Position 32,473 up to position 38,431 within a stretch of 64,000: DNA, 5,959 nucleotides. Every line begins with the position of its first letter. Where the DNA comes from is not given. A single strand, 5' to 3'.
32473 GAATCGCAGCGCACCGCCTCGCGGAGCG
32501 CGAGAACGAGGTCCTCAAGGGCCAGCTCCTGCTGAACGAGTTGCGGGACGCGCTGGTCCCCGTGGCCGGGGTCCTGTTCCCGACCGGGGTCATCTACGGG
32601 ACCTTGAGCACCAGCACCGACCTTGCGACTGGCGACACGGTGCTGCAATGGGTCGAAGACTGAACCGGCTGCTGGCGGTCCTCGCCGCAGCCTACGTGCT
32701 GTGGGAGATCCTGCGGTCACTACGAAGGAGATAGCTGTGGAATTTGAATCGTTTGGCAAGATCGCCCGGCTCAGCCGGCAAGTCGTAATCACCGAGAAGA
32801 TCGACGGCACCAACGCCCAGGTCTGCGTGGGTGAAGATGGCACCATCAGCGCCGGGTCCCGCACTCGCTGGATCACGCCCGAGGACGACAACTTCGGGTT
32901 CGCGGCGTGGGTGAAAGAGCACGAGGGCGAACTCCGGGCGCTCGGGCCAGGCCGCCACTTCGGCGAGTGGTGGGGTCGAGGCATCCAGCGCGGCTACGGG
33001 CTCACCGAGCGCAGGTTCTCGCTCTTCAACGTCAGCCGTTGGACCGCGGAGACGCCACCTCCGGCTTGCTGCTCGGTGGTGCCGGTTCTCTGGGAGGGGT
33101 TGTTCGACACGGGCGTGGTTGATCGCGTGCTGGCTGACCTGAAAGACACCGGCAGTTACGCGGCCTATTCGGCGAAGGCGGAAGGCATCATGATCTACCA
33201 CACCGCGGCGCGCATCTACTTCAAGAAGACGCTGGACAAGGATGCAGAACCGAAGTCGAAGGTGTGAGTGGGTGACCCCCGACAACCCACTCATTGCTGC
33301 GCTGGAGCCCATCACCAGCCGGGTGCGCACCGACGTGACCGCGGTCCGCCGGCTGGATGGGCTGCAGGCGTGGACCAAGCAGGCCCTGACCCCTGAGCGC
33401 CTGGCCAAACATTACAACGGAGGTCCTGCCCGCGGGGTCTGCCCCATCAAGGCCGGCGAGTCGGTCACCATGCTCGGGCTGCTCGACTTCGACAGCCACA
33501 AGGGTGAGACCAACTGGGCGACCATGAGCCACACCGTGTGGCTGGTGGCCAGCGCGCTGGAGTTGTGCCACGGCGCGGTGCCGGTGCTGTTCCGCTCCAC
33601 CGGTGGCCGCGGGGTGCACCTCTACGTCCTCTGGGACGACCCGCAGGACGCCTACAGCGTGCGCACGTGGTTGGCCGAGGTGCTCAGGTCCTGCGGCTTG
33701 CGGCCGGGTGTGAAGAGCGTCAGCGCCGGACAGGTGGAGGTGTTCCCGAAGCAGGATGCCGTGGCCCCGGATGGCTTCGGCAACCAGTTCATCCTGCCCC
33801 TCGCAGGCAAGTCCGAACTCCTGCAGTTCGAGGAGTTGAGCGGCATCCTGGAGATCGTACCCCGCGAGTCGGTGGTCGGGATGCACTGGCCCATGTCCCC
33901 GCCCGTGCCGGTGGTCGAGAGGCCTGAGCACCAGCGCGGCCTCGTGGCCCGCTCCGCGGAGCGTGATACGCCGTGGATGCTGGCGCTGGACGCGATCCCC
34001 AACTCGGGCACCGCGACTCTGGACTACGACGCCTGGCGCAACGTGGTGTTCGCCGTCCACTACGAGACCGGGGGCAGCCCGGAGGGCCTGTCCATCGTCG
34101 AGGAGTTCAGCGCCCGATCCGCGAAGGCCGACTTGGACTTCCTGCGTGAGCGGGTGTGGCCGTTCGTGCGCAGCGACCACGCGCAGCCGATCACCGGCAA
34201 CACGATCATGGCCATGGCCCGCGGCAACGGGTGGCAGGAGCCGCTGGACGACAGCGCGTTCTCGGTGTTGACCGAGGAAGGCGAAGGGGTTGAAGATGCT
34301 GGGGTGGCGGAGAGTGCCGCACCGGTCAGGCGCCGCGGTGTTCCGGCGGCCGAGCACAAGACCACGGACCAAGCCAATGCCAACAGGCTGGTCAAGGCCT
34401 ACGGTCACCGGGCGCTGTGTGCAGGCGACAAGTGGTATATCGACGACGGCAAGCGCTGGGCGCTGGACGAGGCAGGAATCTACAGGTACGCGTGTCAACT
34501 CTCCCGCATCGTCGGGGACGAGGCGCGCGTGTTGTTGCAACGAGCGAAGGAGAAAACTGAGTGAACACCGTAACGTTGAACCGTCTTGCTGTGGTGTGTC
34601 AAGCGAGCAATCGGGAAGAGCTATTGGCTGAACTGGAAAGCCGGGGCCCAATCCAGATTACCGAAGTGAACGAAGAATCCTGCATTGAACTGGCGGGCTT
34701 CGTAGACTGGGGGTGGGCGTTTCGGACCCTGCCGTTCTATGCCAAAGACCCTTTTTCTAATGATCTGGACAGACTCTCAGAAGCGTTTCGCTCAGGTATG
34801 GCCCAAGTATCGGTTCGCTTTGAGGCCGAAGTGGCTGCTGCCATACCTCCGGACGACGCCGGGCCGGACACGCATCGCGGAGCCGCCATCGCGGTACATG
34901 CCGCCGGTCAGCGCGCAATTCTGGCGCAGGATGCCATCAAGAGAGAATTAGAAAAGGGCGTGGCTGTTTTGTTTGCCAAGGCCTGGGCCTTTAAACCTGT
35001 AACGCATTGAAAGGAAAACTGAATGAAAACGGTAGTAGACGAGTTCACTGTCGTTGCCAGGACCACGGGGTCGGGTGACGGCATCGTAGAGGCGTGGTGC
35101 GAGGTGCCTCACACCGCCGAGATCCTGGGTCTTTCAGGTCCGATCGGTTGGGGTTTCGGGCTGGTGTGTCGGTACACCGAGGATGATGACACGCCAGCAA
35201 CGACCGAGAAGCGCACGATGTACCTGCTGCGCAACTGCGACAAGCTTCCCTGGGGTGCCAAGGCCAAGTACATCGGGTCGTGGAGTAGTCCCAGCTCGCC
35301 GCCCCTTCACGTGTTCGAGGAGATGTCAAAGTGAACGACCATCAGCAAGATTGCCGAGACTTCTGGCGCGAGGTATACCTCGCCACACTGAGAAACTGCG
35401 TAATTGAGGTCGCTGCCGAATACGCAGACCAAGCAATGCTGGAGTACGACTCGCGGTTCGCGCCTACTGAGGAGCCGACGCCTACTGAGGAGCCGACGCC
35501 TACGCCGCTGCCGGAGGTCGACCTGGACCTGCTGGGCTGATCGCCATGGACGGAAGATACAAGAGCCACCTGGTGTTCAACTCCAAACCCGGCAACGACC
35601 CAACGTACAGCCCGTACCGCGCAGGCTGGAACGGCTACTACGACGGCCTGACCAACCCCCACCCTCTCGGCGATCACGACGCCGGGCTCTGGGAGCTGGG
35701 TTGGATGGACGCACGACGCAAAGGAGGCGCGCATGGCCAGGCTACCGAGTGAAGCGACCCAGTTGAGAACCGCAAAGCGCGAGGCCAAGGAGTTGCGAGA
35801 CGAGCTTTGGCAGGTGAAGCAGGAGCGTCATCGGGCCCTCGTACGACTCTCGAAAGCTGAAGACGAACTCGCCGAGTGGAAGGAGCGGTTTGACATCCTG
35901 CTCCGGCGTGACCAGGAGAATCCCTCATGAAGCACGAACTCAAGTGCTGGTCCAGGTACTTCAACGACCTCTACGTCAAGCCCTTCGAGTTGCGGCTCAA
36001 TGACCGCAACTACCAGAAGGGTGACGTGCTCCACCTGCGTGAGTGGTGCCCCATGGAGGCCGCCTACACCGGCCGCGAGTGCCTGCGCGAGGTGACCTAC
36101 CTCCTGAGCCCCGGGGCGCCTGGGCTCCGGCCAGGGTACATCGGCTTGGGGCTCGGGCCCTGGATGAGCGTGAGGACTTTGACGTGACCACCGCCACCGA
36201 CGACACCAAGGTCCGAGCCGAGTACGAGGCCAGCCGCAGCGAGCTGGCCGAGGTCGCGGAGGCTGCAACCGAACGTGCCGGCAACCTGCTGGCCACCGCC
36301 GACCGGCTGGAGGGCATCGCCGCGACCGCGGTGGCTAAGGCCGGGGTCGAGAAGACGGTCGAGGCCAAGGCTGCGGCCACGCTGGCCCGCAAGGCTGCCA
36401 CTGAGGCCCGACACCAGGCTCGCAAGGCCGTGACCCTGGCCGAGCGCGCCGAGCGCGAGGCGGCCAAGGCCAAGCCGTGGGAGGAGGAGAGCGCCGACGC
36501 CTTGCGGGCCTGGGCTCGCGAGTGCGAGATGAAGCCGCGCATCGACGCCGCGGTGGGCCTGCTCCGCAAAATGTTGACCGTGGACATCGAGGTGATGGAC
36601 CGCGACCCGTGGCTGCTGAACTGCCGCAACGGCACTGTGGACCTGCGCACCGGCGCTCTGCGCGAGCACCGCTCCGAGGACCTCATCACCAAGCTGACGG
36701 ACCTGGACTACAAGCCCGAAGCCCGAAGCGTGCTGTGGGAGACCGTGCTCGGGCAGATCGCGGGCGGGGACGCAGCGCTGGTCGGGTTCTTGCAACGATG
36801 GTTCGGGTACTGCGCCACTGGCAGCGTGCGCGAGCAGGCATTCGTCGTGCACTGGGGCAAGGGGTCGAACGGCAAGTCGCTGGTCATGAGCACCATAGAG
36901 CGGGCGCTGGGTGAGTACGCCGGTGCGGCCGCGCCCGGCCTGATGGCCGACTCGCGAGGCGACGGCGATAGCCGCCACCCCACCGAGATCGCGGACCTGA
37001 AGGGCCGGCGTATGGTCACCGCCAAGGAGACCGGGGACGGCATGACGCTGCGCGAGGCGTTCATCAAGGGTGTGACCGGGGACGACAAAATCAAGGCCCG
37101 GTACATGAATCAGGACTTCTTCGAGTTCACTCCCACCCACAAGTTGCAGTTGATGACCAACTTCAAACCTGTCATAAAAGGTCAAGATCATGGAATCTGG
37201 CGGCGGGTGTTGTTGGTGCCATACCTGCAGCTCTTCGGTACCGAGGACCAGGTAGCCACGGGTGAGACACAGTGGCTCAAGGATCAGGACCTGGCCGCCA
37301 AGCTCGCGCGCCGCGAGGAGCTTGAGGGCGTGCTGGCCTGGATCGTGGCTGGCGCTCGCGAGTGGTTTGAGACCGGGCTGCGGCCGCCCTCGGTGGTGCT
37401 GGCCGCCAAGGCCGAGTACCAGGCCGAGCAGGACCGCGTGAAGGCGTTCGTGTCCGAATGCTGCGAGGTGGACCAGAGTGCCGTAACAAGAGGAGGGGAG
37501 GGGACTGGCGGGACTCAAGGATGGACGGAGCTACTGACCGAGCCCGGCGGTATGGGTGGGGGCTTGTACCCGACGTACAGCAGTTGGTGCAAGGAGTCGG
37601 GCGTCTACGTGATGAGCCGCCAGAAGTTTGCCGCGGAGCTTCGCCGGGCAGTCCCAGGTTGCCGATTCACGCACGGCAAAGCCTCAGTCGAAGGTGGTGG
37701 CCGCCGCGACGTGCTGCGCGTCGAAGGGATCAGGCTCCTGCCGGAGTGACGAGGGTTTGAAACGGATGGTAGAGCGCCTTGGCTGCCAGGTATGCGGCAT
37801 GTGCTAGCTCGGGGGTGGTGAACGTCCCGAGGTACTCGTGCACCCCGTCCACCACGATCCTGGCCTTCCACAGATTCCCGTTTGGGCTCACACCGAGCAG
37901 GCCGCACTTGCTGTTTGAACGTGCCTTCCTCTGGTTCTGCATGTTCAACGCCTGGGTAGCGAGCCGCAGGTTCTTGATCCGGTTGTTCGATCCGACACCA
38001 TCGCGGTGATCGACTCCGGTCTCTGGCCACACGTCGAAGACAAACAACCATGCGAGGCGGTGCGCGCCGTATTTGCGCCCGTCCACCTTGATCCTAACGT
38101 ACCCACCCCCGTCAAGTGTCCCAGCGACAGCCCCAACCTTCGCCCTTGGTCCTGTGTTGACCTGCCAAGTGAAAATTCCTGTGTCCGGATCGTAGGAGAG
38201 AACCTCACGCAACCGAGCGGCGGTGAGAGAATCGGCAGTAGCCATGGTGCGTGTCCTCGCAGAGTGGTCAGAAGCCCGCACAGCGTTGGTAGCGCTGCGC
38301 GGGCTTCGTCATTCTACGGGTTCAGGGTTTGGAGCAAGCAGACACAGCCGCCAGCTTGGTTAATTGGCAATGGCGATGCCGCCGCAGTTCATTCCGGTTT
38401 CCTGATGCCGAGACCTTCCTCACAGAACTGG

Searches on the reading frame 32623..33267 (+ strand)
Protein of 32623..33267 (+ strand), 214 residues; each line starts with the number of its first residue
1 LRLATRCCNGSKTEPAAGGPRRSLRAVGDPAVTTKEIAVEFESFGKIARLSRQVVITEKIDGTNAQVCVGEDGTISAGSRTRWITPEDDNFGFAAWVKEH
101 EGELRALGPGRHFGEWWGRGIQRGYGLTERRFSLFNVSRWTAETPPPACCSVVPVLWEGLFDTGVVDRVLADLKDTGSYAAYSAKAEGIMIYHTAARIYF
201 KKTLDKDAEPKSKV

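Call 21: search_protein_families(library=pfam, proteins=[window:32623-33267:+], max_evalue=0.01)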
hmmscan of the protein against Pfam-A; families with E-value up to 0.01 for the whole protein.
window:32623-33267:+ (214 aa): 1 family
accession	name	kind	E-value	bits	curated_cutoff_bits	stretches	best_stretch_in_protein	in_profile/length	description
PF09414.15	RNA_ligase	-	7.2e-13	49.5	27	1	53-198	2-166/171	RNA ligase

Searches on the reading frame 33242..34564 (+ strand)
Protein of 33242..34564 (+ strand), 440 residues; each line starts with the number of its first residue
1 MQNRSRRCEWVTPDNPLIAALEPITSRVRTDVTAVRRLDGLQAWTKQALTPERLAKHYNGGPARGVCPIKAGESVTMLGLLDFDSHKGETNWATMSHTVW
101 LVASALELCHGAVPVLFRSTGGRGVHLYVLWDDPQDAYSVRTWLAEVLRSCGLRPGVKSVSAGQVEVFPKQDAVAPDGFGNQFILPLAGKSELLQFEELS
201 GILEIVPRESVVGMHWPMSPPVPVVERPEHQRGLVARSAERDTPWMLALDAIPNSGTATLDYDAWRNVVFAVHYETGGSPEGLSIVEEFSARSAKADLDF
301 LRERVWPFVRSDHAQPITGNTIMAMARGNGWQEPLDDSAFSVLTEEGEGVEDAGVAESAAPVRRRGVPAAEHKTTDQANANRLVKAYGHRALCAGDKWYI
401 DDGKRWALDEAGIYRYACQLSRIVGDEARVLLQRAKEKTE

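Call 10: search_protein_families(library=pfam, proteins=[window:33242-34564:+], max_evalue=0.01)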
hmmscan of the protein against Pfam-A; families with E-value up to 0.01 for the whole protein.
window:33242-34564:+ (440 aa): 2 families
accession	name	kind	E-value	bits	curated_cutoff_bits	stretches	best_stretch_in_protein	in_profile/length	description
PF22548.2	AEP-TOTE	-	6.5e-11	42.7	27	1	46-191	58-193/230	TOTE conflict system, Archaeo-Eukaryotic Primase domain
PF08707.16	PriCT_2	-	1.3e-07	32.3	22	1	250-326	6-77/77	Primase C terminal 2 (PriCT-2)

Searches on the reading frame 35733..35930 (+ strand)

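Call 78: search_protein_families(library=pfam, proteins=[window:35733-35930:+], max_evalue=0.001)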
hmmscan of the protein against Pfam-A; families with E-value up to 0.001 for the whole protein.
window:35733-35930:+ (65 aa): 1 family
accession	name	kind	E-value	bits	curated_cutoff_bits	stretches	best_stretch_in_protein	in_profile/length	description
PF20994.3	CENPU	-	0.00042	20.4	27.8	1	9-52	92-135/200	CENPU protein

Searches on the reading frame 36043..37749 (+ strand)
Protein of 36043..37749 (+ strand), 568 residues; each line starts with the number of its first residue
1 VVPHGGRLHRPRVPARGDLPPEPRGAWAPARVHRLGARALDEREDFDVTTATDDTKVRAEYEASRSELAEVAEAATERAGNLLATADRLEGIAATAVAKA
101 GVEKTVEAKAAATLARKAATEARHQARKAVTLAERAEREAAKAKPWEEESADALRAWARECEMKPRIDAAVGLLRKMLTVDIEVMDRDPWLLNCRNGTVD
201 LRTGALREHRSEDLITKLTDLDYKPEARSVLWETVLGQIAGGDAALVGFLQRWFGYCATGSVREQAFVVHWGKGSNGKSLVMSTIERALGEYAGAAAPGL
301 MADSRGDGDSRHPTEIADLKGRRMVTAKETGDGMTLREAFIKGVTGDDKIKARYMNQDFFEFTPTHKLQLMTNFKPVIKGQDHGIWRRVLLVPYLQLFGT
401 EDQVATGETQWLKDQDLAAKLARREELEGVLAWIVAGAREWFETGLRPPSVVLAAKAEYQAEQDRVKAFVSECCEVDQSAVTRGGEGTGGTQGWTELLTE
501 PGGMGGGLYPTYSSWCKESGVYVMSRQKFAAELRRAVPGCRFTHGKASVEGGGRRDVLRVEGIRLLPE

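Call 10: search_protein_families(library=pfam, proteins=[window:36043-37749:+], max_evalue=0.01)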
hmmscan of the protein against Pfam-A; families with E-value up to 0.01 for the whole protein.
window:36043-37749:+ (568 aa): 3 families
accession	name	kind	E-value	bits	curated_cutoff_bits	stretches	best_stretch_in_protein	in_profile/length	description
PF08706.16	D5_N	-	3.1e-23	83.1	22.4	1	132-239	36-143/145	D5 N terminal like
PF19263.5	DUF5906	-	2e-06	28.9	27.6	1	272-388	3-114/114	Family of unknown function (DUF5906)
PF03288.22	Pox_D5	-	0.00019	22.2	21.4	1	466-543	6-62/86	Poxvirus D5 protein-like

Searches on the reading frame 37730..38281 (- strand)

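Call 47: search_protein_families(library=pfam, proteins=[window:37730-38281:-], max_evalue=0.01)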
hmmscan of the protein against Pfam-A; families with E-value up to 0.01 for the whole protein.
window:37730-38281:- (183 aa): 1 family
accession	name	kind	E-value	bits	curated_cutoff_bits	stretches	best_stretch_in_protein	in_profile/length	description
PF13392.12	HNH_3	-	1.1e-10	41.4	24.8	1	71-114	1-45/46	HNH endonuclease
